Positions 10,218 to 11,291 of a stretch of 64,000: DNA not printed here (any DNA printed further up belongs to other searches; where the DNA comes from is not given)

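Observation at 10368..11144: Circularly permuted DsbA/BdbD-like thiol:disulfide oxidoreductase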

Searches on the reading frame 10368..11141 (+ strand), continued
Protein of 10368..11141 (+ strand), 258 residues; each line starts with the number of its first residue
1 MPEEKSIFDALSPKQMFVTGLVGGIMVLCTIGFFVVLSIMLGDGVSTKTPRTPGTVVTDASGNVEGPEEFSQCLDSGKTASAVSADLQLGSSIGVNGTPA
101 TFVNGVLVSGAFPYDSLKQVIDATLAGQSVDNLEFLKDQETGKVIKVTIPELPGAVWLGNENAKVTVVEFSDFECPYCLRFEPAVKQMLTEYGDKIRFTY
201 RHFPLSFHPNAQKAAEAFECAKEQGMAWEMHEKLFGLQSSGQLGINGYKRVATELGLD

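Call 43: find_homologous_proteins(query=L008:5746-6570:+, max_evalue=1e-10)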
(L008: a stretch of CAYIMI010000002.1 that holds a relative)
Query L008:5746-6570:+ (275 aa): 2885 proteins with E <= 1e-10 among 3587 candidates; the best 120 are listed.
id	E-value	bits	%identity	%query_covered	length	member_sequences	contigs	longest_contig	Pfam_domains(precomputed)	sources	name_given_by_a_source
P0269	1.6e-180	616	99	100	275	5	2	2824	PF13098.14,PF01323.27,PF13462.13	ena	-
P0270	3.6e-160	550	89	100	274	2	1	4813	PF13098.14,PF01323.27,PF13462.13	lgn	-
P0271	1.8e-154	531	84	100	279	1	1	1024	PF13098.14,PF01323.27,PF13462.13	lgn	-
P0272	1.0e-152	525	85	100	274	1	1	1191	PF13098.14,PF01323.27,PF13462.13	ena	-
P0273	1.7e-152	524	85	100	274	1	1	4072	PF13098.14,PF01323.27,PF13462.13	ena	-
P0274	8.9e-152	522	86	100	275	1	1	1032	PF13098.14,PF01323.27,PF13462.13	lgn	-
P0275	2.3e-151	521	83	100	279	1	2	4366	PF13098.14,PF01323.27,PF13462.13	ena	-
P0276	3.8e-151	520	83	100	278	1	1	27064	PF13098.14,PF01323.27,PF13462.13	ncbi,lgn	-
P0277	8.3e-151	519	84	100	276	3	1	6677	PF13098.14,PF01323.27,PF13462.13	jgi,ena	-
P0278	2.0e-149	514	77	97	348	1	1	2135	PF13098.14,PF01323.27,PF13462.13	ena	-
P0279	2.8e-149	514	83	100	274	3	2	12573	PF13098.14,PF01323.27,PF13462.13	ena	-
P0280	4.1e-149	513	83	99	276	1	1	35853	PF13098.14,PF01323.27,PF13462.13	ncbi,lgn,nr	ncbi:MAG: thioredoxin domain-containing protein [bacterium]|nr:thioredoxin domain-containing protein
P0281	6.6e-149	513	84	97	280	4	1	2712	PF13098.14,PF01323.27,PF13462.13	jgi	-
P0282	7.1e-149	513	84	99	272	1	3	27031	PF13098.14,PF01323.27,PF13462.13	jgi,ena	-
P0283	1.0e-146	505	79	99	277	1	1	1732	PF13098.14,PF01323.27,PF13462.13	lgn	-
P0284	9.3e-144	496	79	100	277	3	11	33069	PF13098.14,PF01323.27,PF13462.13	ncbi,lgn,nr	ncbi:hypothetical protein B6D29_03285 [Microgenomates bacterium UTCPR1]|nr:MAG: hypothetical protein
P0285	1.1e-143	495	79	100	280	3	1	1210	PF13098.14,PF01323.27,PF13462.13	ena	-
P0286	1.6e-143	495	79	99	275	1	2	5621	PF13098.14,PF01323.27,PF13462.13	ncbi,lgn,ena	-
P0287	3.1e-143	494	78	99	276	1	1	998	PF13098.14,PF01323.27,PF13462.13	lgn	-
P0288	3.7e-142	490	77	100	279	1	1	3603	PF13098.14,PF01323.27,PF13462.13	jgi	jgi:protein-disulfide isomerase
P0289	9.8e-133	460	76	96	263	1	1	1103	PF13098.14,PF01323.27,PF13462.13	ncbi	-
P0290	1.7e-131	456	76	99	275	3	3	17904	PF13098.14,PF01323.27,PF13462.13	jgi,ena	-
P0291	4.8e-130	451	73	98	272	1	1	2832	PF13098.14,PF01323.27,PF13462.13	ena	-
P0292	2.4e-129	448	74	99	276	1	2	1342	PF13098.14,PF01323.27,PF13462.13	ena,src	-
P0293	4.6e-129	448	74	99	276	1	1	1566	PF13098.14,PF01323.27,PF13462.13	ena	-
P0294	1.2e-128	446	74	100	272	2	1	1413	PF13098.14,PF01323.27,PF13462.13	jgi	-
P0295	4.5e-128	444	74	100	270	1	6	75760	PF13098.14,PF01323.27,PF13462.13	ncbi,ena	ncbi:MAG: thioredoxin domain-containing protein [Patescibacteria group bacterium]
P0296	1.3e-127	443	75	100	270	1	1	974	PF13098.14,PF01323.27,PF13462.13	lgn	-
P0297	2.6e-127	442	75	100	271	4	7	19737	PF13098.14,PF01323.27,PF13462.13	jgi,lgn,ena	-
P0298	3.6e-127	441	73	100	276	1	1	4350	PF13098.14,PF01323.27,PF13462.13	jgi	jgi:protein-disulfide isomerase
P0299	6.8e-127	440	74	100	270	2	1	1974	PF13098.14,PF01323.27,PF13462.13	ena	-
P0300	1.5e-126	439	75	100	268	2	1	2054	PF13098.14,PF01323.27,PF13462.13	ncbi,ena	ncbi:MAG: thioredoxin domain-containing protein [Patescibacteria group bacterium]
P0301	1.5e-126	439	74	100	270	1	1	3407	PF13098.14,PF01323.27,PF13462.13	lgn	-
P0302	1.0e-125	437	100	73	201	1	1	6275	PF01323.27,PF13462.13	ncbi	ncbi:MAG: DsbA family protein, partial [Patescibacteria group bacterium]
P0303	4.3e-125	435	73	100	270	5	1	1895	PF13098.14,PF01323.27,PF13462.13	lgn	-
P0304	5.4e-125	434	73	100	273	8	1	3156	PF13098.14,PF01323.27,PF13462.13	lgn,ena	-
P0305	6.4e-125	434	73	100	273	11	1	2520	PF13098.14,PF01323.27,PF13462.13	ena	-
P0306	6.8e-125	434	73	100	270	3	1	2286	PF13098.14,PF01323.27,PF13462.13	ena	-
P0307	8.3e-125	434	73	100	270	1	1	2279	PF13098.14,PF01323.27,PF13462.13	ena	-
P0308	9.2e-125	433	73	97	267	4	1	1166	PF13098.14,PF01323.27,PF13462.13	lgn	-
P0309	1.2e-124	433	73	99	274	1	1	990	PF13098.14,PF01323.27,PF13462.13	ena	-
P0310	1.5e-124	433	73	100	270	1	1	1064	PF13098.14,PF01323.27,PF13462.13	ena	-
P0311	3.9e-124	431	74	99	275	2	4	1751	PF13098.14,PF01323.27,PF13462.13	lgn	-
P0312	4.0e-124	431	71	98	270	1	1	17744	PF13098.14,PF01323.27,PF13462.13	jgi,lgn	jgi:protein-disulfide isomerase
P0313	4.2e-124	431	73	100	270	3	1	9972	PF13098.14,PF01323.27,PF13462.13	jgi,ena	-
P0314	4.4e-124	431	73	100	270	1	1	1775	PF13098.14,PF01323.27,PF13462.13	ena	-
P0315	4.8e-124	431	73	100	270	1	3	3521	PF13098.14,PF01323.27,PF13462.13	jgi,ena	-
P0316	9.8e-124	430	72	100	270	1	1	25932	PF13098.14,PF01323.27,PF13462.13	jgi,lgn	jgi:protein-disulfide isomerase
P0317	1.1e-123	430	72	100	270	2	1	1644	PF13098.14,PF01323.27,PF13462.13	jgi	-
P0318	1.2e-123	430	73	100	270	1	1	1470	PF13098.14,PF01323.27,PF13462.13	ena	-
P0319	1.3e-123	430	73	99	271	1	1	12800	PF13098.14,PF01323.27,PF13462.13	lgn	-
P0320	1.3e-123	430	73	99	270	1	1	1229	PF13098.14,PF01323.27,PF13462.13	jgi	-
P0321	1.4e-123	430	72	100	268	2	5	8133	PF13098.14,PF01323.27,PF13462.13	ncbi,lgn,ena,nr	ncbi:MAG: thioredoxin domain-containing protein [Candidatus Roizmanbacteria bacterium]|nr:thioredoxi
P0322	1.7e-123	429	73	100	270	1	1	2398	PF13098.14,PF01323.27,PF13462.13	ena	-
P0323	2.7e-123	429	74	99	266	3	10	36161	PF13098.14,PF01323.27,PF13462.13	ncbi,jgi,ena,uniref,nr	ncbi:MAG: DSBA-like protein thioredoxin domain-containing protein [Candidatus Levybacteria bacterium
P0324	3.3e-123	428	73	100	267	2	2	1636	PF13098.14,PF01323.27,PF13462.13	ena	-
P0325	3.3e-123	428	73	100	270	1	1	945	PF13098.14,PF01323.27,PF13462.13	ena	-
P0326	3.7e-123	428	72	100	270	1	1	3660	PF13098.14,PF01323.27,PF13462.13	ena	-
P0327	4.3e-123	428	72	100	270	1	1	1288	PF13098.14,PF01323.27,PF13462.13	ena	-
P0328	4.7e-123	428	73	100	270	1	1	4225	PF13098.14,PF01323.27,PF13462.13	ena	-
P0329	5.4e-123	428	72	99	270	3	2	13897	PF13098.14,PF01323.27,PF13462.13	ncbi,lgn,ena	-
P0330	1.0e-122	427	72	100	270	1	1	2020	PF13098.14,PF01323.27,PF13462.13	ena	-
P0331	1.3e-122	426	73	96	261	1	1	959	PF13098.14,PF01323.27,PF13462.13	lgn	-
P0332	1.3e-122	426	73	99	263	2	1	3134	PF13098.14,PF01323.27,PF13462.13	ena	-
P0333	1.6e-122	426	72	99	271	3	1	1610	PF13098.14,PF01323.27,PF13462.13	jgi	-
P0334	2.0e-122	426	71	98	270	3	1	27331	PF13098.14,PF01323.27,PF13462.13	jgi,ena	-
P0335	4.3e-122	425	71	100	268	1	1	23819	PF01323.27,PF13462.13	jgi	jgi:protein-disulfide isomerase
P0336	5.7e-122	424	72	100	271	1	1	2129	PF13098.14,PF01323.27,PF13462.13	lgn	-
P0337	6.0e-122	424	71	100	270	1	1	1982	PF13098.14,PF01323.27,PF13462.13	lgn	-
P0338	1.4e-121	423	72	99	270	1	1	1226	PF13098.14,PF01323.27,PF13462.13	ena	-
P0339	1.5e-121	423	73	97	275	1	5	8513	PF13098.14,PF01323.27,PF13462.13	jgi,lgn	-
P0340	1.6e-121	423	71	100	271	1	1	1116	PF13743.13,PF13098.14,PF01323.27,PF13462.13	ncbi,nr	ncbi:MAG: thioredoxin domain-containing protein [Candidatus Roizmanbacteria bacterium]|nr:thioredoxi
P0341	1.7e-121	423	71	99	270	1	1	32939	PF13098.14,PF01323.27,PF13462.13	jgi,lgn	jgi:protein-disulfide isomerase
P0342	1.8e-121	423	71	100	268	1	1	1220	PF13098.14,PF01323.27,PF13462.13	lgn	-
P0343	1.9e-121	423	72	99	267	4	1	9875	PF13098.14,PF01323.27,PF13462.13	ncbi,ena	-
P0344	2.5e-121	422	70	99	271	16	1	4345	PF13098.14,PF01323.27,PF13462.13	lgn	-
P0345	2.9e-121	422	71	98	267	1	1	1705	PF13098.14,PF01323.27,PF13462.13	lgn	-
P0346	3.7e-121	422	71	100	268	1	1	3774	PF13098.14,PF01323.27,PF13462.13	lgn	-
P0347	3.7e-121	422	72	100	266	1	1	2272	PF13098.14,PF01323.27,PF13462.13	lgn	-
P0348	4.2e-121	421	70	100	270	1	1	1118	PF13098.14,PF01323.27,PF13462.13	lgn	-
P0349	5.6e-121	421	71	100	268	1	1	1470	PF13098.14,PF01323.27,PF13462.13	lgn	-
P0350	2.1e-120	419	70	98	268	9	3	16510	PF13098.14,PF01323.27,PF13462.13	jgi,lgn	-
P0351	2.3e-120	419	71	100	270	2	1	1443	PF13098.14,PF01323.27,PF13462.13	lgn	-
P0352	2.3e-120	419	71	100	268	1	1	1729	PF13098.14,PF01323.27,PF13462.13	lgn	-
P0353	8.7e-120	417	71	98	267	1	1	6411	PF01323.27,PF13462.13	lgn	-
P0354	9.5e-120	417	71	96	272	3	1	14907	PF13098.14,PF01323.27,PF13462.13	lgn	-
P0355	1.1e-119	417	70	100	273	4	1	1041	PF13098.14,PF01323.27,PF13462.13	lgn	-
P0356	1.4e-119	417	70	99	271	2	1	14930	PF13098.14,PF01323.27,PF13462.13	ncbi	-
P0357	2.2e-119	416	69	99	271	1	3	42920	PF13098.14,PF01323.27,PF13462.13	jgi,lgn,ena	-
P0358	2.7e-119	416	69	99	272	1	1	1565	PF13098.14,PF01323.27,PF13462.13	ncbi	-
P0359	3.5e-119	415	69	99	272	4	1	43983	PF13098.14,PF01323.27,PF13462.13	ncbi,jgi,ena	ncbi:MAG: thioredoxin domain-containing protein [Patescibacteria group bacterium]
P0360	2.5e-118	412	71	98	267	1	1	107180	PF13098.14,PF01323.27,PF13462.13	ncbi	-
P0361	9.6e-118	410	70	100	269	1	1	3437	PF13098.14,PF01323.27,PF13462.13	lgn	-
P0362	1.3e-117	410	70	98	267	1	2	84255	PF13098.14,PF01323.27,PF13462.13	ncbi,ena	-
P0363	1.8e-117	410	69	100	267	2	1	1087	PF13098.14,PF01323.27,PF13462.13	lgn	-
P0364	1.9e-117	409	70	100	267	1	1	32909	PF13098.14,PF01323.27,PF13462.13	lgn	-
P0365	2.3e-117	409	68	97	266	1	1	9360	PF13098.14,PF01323.27,PF13462.13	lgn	-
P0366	5.1e-117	408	69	99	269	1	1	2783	PF13098.14,PF01323.27,PF13462.13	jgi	-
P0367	5.8e-117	408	70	99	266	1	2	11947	PF13098.14,PF01323.27,PF13462.13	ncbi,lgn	-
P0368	8.5e-117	407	68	100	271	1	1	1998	PF01323.27,PF13462.13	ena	-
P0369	7.2e-116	404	68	100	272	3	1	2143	PF01323.27,PF13462.13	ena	-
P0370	7.9e-116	404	67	99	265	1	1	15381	PF13098.14,PF01323.27,PF13462.13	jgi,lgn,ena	-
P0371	8.4e-116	404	68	100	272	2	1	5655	PF13098.14,PF01323.27,PF13462.13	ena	-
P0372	3.4e-115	402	70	95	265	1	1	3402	PF13098.14,PF01323.27,PF13462.13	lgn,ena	-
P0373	2.4e-114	399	68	98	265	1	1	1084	PF01323.27,PF13462.13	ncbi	-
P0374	3.4e-114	399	72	91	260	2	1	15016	PF13743.13,PF13098.14,PF01323.27,PF13462.13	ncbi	-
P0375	5.9e-114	398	73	93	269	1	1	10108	PF13098.14,PF01323.27,PF13462.13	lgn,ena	-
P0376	1.9e-113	396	65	99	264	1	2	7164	PF13098.14,PF01323.27,PF13462.13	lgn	-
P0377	5.3e-113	395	66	100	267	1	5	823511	PF13098.14,PF01323.27,PF13462.13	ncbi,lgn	-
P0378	7.6e-113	394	68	99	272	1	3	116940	PF13098.14,PF01323.27,PF13462.13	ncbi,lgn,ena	-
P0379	1.7e-112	393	69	93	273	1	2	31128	PF13098.14,PF01323.27,PF13462.13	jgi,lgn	-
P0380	6.7e-112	391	67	98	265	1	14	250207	PF13098.14,PF01323.27,PF13462.13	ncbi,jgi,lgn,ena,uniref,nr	ncbi:MAG: DSBA-like protein thioredoxin domain-containing protein [Candidatus Roizmanbacteria bacter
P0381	2.0e-111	390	68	100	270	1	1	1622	PF13098.14,PF01323.27,PF13462.13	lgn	-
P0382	1.3e-109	384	67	98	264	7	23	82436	PF13098.14,PF01323.27,PF13462.13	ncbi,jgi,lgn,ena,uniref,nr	ncbi:hypothetical protein CO007_02800 [Candidatus Roizmanbacteria bacterium CG_4_8_14_3_um_filter_36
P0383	1.3e-109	384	64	100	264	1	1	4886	PF13098.14,PF01323.27,PF13462.13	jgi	jgi:protein-disulfide isomerase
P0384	1.0e-108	381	64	92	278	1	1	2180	PF13098.14,PF01323.27,PF13462.13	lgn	-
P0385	6.4e-108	378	63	99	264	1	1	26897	PF13098.14,PF01323.27,PF13462.13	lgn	-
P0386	9.8e-108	378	63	99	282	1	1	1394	PF13098.14,PF01323.27,PF13462.13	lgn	-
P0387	2.7e-107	376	66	97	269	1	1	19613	PF13098.14,PF01323.27,PF13462.13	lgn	-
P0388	5.1e-107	375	64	98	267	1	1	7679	PF13098.14,PF01323.27,PF13462.13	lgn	-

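Call 44: search_protein_families(library=pfam, proteins=[L008:5746-6570:+, L056:5755-6558:+, L049:5998-6750:+, L009:5716-6483:+], max_evalue=0.001)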
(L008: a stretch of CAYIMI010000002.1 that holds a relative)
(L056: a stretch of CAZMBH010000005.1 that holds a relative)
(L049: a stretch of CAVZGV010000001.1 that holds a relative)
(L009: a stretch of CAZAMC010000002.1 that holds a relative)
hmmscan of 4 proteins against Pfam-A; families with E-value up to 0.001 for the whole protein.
L008:5746-6570:+ (275 aa): 3 families
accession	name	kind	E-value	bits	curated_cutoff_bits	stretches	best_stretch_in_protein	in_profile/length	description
PF13462.12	Thioredoxin_4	-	1.5e-25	90.8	23.2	2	188-267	8-88/165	Thioredoxin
PF01323.26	DSBA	-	5.3e-20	72.5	25.6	2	67-138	118-190/191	DSBA-like thioredoxin domain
PF13098.12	Thioredoxin_2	-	4.5e-08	33.8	27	1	191-260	3-59/104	Thioredoxin-like domain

L056:5755-6558:+ (268 aa): 3 families
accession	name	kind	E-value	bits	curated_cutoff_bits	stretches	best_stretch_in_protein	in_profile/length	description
PF13462.12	Thioredoxin_4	-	4.5e-23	82.7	23.2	2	179-260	6-88/165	Thioredoxin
PF01323.26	DSBA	-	4.3e-21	76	25.6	2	64-135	118-190/191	DSBA-like thioredoxin domain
PF13098.12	Thioredoxin_2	-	7.7e-08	33.1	27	1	183-252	2-58/104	Thioredoxin-like domain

L049:5998-6750:+ (251 aa): 4 families
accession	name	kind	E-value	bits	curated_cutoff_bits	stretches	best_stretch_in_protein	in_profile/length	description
PF13462.12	Thioredoxin_4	-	1.5e-25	90.7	23.2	2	147-247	3-107/165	Thioredoxin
PF01323.26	DSBA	-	2.9e-17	63.5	25.6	2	160-212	1-52/191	DSBA-like thioredoxin domain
PF13098.12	Thioredoxin_2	-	1.4e-08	35.5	27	1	154-223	2-60/104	Thioredoxin-like domain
PF13192.12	Thioredoxin_3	-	0.00074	19.9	24.8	0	59-107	15-66/76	Thioredoxin domain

L009:5716-6483:+ (256 aa): 4 families
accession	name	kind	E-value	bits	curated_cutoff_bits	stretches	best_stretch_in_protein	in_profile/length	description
PF13462.12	Thioredoxin_4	-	2.2e-30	106.5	23.2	1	95-250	8-164/165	Thioredoxin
PF01323.26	DSBA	-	3.4e-22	79.6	25.6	1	103-249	1-190/191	DSBA-like thioredoxin domain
PF13098.12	Thioredoxin_2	-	1.6e-09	38.5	27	1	98-231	3-81/104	Thioredoxin-like domain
PF00085.26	Thioredoxin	-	0.00038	20.8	23.5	1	98-136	15-54/103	Thioredoxin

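Call 57: list_cluster_members(proteins=[P0001, P0056, P0060, P0079, P0117, P0121, P0122, P0323, P0380, P0116])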
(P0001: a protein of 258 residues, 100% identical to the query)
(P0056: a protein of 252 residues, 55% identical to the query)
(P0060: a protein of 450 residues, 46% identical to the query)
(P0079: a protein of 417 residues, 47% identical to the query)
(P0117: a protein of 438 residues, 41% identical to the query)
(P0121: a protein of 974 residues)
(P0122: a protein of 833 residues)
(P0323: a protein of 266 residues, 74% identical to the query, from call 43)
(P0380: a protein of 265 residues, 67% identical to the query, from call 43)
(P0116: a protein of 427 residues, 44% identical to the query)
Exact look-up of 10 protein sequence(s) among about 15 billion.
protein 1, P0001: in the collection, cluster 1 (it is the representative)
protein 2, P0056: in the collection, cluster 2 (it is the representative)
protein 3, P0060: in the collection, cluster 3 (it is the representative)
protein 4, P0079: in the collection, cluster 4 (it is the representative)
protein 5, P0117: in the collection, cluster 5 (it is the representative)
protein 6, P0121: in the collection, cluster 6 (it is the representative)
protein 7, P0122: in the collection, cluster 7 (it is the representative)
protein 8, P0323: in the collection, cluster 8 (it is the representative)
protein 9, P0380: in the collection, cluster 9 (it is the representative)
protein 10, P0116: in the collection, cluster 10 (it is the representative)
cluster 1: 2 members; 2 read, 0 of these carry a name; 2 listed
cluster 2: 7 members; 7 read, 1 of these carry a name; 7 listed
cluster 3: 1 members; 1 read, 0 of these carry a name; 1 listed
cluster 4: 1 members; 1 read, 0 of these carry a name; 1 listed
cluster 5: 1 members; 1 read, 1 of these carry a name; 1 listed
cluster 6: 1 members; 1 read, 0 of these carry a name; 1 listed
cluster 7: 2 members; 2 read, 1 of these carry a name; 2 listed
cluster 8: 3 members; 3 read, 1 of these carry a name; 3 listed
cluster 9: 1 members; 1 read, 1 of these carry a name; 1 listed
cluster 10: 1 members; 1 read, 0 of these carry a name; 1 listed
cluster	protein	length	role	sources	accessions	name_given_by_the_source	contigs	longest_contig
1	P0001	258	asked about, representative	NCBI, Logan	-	-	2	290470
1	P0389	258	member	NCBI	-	-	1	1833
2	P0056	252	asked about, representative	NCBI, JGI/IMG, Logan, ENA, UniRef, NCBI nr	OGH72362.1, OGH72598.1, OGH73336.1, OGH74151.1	MAG: hypothetical protein A2921_04540 [Candidatus Magasanikbacteria bacterium ... | Thioredoxin domain-containing protein n=1 Tax=Candidatus Magasanikbacteria bacterium ... | MAG: hypothetical protein A3C74_02615 [Candidatus Magasanikbacteria bacterium ...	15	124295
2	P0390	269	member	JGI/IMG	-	-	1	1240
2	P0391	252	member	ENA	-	-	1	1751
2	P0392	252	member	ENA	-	-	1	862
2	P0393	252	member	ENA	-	-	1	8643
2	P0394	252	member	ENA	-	-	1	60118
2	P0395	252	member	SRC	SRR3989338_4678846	-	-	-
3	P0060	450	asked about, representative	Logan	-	-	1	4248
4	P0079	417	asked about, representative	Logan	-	-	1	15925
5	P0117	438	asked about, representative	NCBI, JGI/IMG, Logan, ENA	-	protein-disulfide isomerase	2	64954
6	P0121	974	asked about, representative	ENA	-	-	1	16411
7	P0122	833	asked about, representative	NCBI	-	-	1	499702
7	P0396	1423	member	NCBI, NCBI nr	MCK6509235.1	thioredoxin domain-containing protein [Myxococcota bacterium]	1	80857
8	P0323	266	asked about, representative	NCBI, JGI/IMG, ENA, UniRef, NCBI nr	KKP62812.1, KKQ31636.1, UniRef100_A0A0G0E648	MAG: DSBA-like protein thioredoxin domain-containing protein [Candidatus Levybacteria ... | DSBA-like protein thioredoxin domain-containing protein n=1 Tax=Candidatus ... | MAG: DSBA-like protein thioredoxin domain-containing protein [Candidatus Roizmanbacteria ...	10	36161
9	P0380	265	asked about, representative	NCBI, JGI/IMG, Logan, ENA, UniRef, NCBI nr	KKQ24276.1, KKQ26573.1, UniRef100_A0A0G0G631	MAG: DSBA-like protein thioredoxin domain-containing protein [Candidatus Roizmanbacteria ... | DSBA-like protein thioredoxin domain-containing protein n=1 Tax=Candidatus ...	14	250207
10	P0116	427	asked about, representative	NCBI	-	-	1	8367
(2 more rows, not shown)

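Call 66: find_encoding_contigs(protein=P0003, flank=3000, max_places=1)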
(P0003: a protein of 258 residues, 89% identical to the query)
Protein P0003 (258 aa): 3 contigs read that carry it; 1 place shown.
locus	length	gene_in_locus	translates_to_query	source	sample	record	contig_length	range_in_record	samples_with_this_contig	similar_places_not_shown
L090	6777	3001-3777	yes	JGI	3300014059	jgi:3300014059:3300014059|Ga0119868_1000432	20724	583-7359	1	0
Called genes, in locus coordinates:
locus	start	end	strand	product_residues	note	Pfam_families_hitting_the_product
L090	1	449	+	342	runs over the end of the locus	?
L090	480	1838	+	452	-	PF00140:Sigma70_r1_2, PF04542:Sigma70_r2, PF04539:Sigma70_r3, PF04545:Sigma70_r4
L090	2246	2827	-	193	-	PF00081:Sod_Fe_N, PF02777:Sod_Fe_C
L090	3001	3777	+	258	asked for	PF13098:Thioredoxin_2 (faint), PF13462:Thioredoxin_4 (weak), PF01323:DSBA, PF13462:Thioredoxin_4, PF01323:DSBA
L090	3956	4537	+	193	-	PF01997:Translin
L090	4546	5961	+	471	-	PF08245:Mur_ligase_M, PF02875:Mur_ligase_C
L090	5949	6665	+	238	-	PF00535:Glycos_transf_2, PF10111:Glyco_tranf_2_2, PF13641:Glyco_tranf_2_3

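Call 67: find_encoding_contigs(protein=P0004, flank=3000, max_places=1)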
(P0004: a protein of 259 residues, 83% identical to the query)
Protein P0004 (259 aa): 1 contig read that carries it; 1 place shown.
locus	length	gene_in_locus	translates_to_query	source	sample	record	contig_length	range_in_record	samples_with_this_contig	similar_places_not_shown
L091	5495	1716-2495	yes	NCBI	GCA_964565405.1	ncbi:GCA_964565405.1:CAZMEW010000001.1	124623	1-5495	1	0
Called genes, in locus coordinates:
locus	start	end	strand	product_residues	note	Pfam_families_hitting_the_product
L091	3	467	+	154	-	?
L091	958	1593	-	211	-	PF00081:Sod_Fe_N, PF02777:Sod_Fe_C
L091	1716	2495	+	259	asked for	PF13098:Thioredoxin_2 (faint), PF01323:DSBA, PF13462:Thioredoxin_4 (weak), PF13743:Thioredoxin_5 (faint), PF13462:Thioredoxin_4, PF01323:DSBA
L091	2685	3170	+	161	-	PF00293:NUDIX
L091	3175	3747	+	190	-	PF01997:Translin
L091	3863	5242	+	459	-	PF08245:Mur_ligase_M, PF02875:Mur_ligase_C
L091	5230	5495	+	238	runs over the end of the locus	PF00535:Glycos_transf_2, PF10111:Glyco_tranf_2_2, PF13641:Glyco_tranf_2_3 (weak)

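Call 68: find_encoding_contigs(protein=P0002, flank=3000, max_places=1)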
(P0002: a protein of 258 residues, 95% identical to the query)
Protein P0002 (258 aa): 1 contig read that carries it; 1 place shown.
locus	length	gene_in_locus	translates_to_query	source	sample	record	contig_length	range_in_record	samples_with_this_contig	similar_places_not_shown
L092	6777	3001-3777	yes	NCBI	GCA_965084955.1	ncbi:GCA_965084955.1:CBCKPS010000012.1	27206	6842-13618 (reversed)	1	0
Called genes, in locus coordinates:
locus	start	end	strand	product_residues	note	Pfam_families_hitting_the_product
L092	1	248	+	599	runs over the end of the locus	PF01807:Zn_ribbon_DnaG, PF08275:DNAG_N, PF01751:Toprim, PF13155:Toprim_2, PF13362:Toprim_3 (faint), PF13662:Toprim_4, PF10410:DnaB_bind (weak)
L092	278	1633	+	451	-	PF00140:Sigma70_r1_2, PF04542:Sigma70_r2, PF04539:Sigma70_r3, PF04545:Sigma70_r4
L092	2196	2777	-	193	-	PF00081:Sod_Fe_N, PF02777:Sod_Fe_C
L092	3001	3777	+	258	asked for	PF13098:Thioredoxin_2 (faint), PF01323:DSBA (weak), PF13462:Thioredoxin_4, PF01323:DSBA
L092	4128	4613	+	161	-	PF00293:NUDIX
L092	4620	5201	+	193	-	PF01997:Translin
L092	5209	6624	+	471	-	PF08245:Mur_ligase_M, PF02875:Mur_ligase_C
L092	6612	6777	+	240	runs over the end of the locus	PF00535:Glycos_transf_2, PF10111:Glyco_tranf_2_2, PF13641:Glyco_tranf_2_3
